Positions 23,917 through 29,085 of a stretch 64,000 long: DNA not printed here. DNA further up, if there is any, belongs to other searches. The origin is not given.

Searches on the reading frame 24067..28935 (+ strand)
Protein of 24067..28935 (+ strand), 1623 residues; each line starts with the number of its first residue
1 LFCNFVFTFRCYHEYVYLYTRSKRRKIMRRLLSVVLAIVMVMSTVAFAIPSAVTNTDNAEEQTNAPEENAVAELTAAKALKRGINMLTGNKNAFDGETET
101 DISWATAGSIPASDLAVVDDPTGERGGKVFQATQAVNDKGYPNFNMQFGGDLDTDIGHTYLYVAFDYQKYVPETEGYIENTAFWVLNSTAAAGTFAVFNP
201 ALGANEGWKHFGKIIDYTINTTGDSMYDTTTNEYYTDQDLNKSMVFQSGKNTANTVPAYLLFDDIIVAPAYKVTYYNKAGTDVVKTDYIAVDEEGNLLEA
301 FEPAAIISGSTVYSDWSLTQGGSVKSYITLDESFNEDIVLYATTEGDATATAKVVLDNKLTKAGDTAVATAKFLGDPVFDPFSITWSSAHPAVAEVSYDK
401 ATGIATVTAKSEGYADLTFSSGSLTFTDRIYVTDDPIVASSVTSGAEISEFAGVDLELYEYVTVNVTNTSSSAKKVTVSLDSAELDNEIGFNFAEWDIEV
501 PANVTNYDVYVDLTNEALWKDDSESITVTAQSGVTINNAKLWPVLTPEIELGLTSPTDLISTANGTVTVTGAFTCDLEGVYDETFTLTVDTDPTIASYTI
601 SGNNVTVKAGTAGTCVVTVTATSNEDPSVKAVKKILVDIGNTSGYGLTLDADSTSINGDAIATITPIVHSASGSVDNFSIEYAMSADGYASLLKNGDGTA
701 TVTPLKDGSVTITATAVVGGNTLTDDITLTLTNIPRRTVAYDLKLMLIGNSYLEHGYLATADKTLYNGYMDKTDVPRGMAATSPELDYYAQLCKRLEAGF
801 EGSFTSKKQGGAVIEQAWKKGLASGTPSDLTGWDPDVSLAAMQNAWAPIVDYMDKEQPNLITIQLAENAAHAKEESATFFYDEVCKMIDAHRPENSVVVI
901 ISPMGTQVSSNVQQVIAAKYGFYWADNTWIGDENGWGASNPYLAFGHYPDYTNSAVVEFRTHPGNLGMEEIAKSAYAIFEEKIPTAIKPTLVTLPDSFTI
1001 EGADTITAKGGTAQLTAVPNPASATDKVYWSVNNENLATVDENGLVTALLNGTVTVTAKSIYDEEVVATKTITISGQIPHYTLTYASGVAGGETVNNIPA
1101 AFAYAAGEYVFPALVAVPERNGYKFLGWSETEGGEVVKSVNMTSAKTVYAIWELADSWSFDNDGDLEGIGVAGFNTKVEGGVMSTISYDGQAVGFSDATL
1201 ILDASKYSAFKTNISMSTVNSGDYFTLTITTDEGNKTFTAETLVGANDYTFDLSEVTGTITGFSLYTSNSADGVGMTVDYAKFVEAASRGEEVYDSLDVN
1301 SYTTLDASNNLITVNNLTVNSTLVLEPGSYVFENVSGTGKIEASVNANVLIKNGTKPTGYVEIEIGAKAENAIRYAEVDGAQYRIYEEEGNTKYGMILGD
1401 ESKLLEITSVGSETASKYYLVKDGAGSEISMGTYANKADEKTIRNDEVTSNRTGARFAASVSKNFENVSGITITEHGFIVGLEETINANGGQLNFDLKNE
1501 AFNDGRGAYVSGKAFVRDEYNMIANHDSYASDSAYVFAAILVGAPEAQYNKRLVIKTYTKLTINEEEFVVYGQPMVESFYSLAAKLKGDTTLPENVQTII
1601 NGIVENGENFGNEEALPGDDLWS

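Call 6: search_protein_families(library=pfam, proteins=[window:24067-28935:+], max_evalue=0.01)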
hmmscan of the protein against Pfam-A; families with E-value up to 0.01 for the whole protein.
window:24067-28935:+ (1623 aa): 4 families
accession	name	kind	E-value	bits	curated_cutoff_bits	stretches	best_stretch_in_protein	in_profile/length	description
PF02368.24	Big_2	-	2.5e-14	53.4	22.8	1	997-1058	4-66/79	Bacterial Ig-like domain (group 2)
PF09479.16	Flg_new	-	9.4e-05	22.9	27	1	1081-1150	1-64/65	Listeria-Bacteroides repeat domain (List_Bact_rpt)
PF11614.14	FixG_C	-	0.0014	19.2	25.6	0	582-629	46-93/119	IG-like fold at C-terminal of FixG, putative oxidoreductase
PF18998.6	Flg_new_2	-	0.0083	16.5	23.6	1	1082-1154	2-71/73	Divergent InlB B-repeat domain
